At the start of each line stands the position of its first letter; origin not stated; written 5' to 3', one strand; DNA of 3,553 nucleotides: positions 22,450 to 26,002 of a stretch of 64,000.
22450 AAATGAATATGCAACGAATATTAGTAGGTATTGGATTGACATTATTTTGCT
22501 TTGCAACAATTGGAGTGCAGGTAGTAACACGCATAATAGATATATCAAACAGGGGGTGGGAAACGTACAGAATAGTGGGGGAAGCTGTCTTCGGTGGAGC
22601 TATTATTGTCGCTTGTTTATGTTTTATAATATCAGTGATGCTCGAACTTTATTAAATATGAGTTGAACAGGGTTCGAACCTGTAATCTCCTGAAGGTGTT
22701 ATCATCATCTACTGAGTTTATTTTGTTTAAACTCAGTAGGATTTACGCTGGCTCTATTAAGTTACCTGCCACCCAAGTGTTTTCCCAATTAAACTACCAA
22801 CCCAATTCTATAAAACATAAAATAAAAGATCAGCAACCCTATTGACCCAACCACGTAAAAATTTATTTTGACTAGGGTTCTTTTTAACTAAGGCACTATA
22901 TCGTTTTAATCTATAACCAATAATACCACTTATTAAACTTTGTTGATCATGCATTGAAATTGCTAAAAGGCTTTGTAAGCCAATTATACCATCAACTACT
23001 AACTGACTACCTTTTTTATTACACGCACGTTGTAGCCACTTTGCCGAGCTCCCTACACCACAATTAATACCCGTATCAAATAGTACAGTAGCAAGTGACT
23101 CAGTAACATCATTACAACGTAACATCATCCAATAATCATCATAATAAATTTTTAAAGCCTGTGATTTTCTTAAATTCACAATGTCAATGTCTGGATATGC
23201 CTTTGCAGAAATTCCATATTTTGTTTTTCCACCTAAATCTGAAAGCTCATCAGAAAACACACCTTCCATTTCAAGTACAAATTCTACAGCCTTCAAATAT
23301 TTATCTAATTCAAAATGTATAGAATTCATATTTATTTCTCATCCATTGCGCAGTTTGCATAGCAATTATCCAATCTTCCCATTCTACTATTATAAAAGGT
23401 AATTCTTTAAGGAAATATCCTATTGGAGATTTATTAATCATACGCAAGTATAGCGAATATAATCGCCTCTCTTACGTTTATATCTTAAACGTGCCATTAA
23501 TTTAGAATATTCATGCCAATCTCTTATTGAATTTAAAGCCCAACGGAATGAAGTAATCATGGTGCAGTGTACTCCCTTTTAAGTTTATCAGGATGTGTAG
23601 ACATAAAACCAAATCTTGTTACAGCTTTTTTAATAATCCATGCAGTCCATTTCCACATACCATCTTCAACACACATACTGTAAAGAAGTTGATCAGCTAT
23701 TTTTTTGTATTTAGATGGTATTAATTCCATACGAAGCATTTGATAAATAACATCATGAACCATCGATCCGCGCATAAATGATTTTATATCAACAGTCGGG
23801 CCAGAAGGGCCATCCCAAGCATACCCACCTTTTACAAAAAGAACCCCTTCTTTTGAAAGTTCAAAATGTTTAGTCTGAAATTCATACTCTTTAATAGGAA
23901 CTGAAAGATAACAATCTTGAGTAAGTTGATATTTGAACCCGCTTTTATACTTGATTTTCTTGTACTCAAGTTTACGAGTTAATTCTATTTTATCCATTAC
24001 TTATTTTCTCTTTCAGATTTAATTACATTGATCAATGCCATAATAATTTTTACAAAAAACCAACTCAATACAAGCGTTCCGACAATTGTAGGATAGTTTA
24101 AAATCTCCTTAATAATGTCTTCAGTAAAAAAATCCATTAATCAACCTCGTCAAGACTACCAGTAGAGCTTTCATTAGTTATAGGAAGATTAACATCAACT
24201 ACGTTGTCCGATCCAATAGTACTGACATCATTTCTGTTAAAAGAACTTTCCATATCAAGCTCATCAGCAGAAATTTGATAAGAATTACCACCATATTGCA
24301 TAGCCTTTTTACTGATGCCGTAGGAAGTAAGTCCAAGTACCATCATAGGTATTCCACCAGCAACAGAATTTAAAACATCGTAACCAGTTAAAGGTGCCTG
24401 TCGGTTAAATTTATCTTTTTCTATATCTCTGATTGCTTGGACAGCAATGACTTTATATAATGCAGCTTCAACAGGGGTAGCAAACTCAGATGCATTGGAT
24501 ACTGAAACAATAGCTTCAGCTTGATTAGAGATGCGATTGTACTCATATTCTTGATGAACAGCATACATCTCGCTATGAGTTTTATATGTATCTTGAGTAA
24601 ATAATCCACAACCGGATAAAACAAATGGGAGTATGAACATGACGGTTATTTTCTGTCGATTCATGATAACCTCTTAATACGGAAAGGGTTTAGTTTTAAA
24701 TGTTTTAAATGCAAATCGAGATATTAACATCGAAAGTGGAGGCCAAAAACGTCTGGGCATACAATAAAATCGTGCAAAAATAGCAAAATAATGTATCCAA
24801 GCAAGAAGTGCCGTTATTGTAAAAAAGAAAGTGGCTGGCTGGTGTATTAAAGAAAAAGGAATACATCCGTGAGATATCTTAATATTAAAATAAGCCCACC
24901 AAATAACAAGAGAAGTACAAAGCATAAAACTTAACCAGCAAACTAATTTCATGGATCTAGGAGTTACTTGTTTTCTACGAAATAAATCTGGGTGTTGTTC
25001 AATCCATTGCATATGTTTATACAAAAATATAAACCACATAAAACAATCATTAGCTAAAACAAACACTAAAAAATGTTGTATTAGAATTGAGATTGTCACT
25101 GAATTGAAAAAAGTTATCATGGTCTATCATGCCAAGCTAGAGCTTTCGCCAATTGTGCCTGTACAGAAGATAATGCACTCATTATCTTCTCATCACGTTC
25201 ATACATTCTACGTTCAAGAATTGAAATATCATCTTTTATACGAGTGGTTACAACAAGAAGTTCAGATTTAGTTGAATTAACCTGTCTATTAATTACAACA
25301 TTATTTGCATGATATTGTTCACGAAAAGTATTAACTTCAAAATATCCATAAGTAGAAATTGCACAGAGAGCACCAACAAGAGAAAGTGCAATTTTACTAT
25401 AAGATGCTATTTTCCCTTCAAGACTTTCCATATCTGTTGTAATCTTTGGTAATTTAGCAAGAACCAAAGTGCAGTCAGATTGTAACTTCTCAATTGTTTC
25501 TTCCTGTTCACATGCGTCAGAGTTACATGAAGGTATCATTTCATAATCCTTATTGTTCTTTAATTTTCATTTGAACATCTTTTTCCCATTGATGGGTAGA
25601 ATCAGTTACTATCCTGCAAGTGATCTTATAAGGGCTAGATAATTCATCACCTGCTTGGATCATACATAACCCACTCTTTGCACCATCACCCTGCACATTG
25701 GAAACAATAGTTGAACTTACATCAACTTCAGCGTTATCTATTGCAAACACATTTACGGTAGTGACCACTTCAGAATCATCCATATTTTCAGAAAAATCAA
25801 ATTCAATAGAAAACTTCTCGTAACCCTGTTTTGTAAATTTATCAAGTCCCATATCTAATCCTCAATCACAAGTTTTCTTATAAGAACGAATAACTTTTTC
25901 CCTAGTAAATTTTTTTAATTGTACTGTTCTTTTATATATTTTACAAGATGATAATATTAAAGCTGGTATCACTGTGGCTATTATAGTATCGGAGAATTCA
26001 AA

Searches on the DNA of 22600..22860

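Call 99: search_rna_families(source=window, start=22600, end=22860, threshold=gathering, show_alignments=1)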
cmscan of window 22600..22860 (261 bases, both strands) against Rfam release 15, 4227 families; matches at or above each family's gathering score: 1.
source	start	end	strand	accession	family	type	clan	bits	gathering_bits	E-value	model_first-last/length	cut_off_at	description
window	22659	22803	-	RF00005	tRNA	Gene; tRNA;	CL00001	40.7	29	1.5e-07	1-71/71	no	tRNA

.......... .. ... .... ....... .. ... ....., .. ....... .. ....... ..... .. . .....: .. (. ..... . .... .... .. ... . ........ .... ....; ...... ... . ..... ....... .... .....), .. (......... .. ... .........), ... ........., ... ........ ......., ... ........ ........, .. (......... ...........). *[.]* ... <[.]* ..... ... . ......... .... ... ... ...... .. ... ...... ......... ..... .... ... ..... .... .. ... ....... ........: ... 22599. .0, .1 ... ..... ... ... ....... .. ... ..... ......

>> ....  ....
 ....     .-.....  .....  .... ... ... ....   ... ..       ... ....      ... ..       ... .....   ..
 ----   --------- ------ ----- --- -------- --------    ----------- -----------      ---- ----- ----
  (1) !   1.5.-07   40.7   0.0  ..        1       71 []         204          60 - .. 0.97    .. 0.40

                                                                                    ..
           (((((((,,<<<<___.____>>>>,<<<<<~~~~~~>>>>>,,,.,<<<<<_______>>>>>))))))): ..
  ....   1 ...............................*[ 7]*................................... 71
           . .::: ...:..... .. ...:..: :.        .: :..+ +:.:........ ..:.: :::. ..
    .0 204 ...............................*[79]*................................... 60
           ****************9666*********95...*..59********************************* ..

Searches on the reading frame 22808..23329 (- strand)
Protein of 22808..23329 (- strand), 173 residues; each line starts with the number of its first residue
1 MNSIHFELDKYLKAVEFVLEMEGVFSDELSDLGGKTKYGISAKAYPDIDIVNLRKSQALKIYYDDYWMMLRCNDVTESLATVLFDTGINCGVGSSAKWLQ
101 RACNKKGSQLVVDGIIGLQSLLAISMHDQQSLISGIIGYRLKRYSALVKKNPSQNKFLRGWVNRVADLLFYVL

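Call 30: search_protein_families(library=phrogs, proteins=[window:22808-23329:-], max_evalue=0.1)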
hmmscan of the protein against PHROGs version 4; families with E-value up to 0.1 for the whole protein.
window:22808-23329:- (173 aa): 2 families
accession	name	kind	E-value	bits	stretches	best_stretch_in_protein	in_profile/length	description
phrog_315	-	lysis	8e-45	154.5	1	9-170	333-489/677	endolysin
phrog_12853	-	unknown function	1.1e-20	75.4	1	13-124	5-129/131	-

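Call 31: search_protein_families(library=pfam, proteins=[window:22808-23329:-], max_evalue=0.01)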
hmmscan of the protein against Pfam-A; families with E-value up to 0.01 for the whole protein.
window:22808-23329:- (173 aa): 3 families
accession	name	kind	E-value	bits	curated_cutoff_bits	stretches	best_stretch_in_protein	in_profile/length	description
PF05838.17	Glyco_hydro_108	-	1.6e-18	67.5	21.2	1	16-91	2-85/85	Glycosyl hydrolase 108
PF09374.15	PG_binding_3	-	8.3e-14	52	24.6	1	96-165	3-75/76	Predicted Peptidoglycan domain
PF18358.7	Tudor_4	-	0.0037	17.3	25.8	1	53-86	1-34/50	Histone methyltransferase Tudor domain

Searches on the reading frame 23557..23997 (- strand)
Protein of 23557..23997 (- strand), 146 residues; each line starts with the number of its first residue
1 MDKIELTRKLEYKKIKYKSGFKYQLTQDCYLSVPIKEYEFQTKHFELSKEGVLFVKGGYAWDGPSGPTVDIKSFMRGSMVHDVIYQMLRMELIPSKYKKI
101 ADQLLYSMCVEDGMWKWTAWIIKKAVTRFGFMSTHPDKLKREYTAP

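Call 30: search_protein_families(library=phrogs, proteins=[window:23557-23997:-], max_evalue=0.1)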
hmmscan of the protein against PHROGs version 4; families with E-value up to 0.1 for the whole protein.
window:23557-23997:- (146 aa): 1 family
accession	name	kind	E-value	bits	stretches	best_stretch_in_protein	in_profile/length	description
phrog_1158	-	tail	1.7e-19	71.3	1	17-143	16-140/205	tail assembly chaperone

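Call 31: search_protein_families(library=pfam, proteins=[window:23557-23997:-], max_evalue=0.01)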
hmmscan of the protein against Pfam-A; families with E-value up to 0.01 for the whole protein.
window:23557-23997:- (146 aa): 1 family
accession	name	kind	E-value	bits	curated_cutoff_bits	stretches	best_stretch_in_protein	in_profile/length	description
PF07087.16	DUF1353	-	0.0019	18.2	22.5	1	51-126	15-91/91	Protein of unknown function (DUF1353)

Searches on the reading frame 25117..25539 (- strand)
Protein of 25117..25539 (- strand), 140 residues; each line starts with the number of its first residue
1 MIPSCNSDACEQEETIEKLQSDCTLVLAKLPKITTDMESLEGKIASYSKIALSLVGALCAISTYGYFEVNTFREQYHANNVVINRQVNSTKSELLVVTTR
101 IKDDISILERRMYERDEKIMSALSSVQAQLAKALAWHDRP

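Call 8: search_protein_families(library=pfam, proteins=[window:25117-25539:-], max_evalue=0.01)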
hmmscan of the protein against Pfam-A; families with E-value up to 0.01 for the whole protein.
window:25117-25539:- (140 aa): 1 family
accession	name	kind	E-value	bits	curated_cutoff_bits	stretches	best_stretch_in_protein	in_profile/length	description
PF10372.14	CdaS_N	-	0.001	19.5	27.2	0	88-132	8-52/69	Diadenylate cyclase CdaS, N-terminal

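Call 9: search_protein_families(library=phrogs, proteins=[window:25117-25539:-], max_evalue=0.001)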
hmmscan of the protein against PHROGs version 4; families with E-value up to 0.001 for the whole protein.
window:25117-25539:- (140 aa): 0 families

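Call 30: search_protein_families(library=phrogs, proteins=[window:25117-25539:-], max_evalue=0.1)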
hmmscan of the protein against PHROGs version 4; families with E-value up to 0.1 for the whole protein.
window:25117-25539:- (140 aa): 4 families
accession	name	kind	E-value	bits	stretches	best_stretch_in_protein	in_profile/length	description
phrog_6136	-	unknown function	0.0028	18.6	0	13-54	40-82/120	-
phrog_26973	-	unknown function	0.0053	16.8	1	66-123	216-272/310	-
phrog_77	-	DNA, RNA and nucleotide metabolism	0.012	15.1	1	3-132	631-750/967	SbcC-like subunit of palindrome specific endonuclease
phrog_33690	-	unknown function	0.071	14.3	0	20-84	7-68/103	-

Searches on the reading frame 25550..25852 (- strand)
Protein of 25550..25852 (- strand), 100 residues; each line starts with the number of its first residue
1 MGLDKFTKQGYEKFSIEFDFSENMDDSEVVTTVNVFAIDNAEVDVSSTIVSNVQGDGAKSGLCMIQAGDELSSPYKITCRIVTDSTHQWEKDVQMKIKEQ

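Call 8: search_protein_families(library=pfam, proteins=[window:25550-25852:-], max_evalue=0.01)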
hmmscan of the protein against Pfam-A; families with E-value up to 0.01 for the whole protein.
window:25550-25852:- (100 aa): 1 family
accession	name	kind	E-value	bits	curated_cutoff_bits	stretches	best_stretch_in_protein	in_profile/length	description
PF23148.1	Gp77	-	0.0011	19.9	27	1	9-88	2-76/84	Podophage GP4 fiber-tail adaptor protein gp77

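Call 9: search_protein_families(library=phrogs, proteins=[window:25550-25852:-], max_evalue=0.001)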
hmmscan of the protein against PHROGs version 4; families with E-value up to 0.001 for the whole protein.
window:25550-25852:- (100 aa): 0 families

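Call 30: search_protein_families(library=phrogs, proteins=[window:25550-25852:-], max_evalue=0.1)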
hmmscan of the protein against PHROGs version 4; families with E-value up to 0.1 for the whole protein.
window:25550-25852:- (100 aa): 2 families
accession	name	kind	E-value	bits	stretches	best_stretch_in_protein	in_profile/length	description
phrog_4137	-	unknown function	0.01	16.1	1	4-100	260-349/349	-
phrog_6583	-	moron, auxiliary metabolic gene and host takeover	0.013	15.8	1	52-89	140-176/291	T3SS secreted effector Ibe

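Call 59: search_protein_families(library=ncbifam, proteins=[window:25550-25852:-], max_evalue=0.01)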
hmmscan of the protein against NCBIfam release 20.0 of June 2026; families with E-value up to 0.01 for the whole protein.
window:25550-25852:- (100 aa): 0 families

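Call 63: find_homologous_proteins(query=window:25550-25852:-, max_evalue=0.001)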
Query window:25550-25852:- (100 aa): 2 proteins with E <= 0.001 among 2 candidates.
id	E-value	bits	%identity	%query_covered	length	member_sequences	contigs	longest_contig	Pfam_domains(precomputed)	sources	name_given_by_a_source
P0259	6.8e-59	213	100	100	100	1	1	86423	-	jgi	-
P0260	3.6e-42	160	71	99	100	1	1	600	-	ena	-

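Call 64: find_encoding_contigs(protein=P0259, flank=10000, max_places=3)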
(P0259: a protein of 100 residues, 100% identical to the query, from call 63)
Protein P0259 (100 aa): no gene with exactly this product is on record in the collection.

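Call 73: search_solved_structures(query=A2, max_evalue=10, show_alignments=2)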
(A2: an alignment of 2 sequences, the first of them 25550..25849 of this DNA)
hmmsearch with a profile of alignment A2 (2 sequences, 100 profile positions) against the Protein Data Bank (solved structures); distinct sequences matched with E-value up to 10: 2.
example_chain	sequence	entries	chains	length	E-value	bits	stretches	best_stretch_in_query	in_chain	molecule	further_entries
9v39_A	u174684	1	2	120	0.53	13.7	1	25-76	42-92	De novo designed serotonin binder SROb2_30, chain A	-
2mfz_A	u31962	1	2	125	9.8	9.6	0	27-73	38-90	Minor ampullate spidroin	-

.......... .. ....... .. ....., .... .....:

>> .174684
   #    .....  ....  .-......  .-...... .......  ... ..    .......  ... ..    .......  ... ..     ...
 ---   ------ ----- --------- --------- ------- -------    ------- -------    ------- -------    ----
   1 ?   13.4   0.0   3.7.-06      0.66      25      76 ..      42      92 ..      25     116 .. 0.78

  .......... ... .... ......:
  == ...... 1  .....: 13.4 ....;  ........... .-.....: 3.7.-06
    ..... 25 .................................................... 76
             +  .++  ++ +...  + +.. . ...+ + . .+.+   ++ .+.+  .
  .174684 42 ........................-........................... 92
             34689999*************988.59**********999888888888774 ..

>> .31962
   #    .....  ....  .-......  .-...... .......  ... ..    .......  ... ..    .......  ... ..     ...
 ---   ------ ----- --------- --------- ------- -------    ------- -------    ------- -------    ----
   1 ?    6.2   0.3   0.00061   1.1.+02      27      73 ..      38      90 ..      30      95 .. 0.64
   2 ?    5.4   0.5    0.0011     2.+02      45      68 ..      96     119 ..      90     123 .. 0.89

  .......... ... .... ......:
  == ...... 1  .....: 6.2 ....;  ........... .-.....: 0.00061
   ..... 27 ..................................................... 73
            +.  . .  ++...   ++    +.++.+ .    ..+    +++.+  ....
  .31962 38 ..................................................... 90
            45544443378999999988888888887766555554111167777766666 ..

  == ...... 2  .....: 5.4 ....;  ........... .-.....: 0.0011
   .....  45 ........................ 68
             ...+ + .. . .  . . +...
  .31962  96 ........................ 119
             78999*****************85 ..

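Call 87: predict_structure(alignment_id=A2)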
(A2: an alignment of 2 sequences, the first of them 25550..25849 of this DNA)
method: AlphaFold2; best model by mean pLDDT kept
length: 99 residues; sequences in the alignment: 2
mean_pLDDT: 54.7   pTM: 0.39
mean pLDDT of the five models: 54.7, 52.0, 47.8, 45.4, 40.9
residues with pLDDT >= 90: 0; 70-90: 2; 50-70: 72; < 50: 25
segments of 3 or more residues with pLDDT < 50: 1-11, 53-55, 95-99
pLDDT, mean of each block of 10 residues (from residue 1): 35 60 67 62 56 53 54 56 56 46
secondary structure, 60 per line:
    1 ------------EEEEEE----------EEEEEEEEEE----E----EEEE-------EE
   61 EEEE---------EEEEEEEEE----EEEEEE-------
elements in order: E13-18 E29-38 E48-51 E59-64 E74-82 E87-92
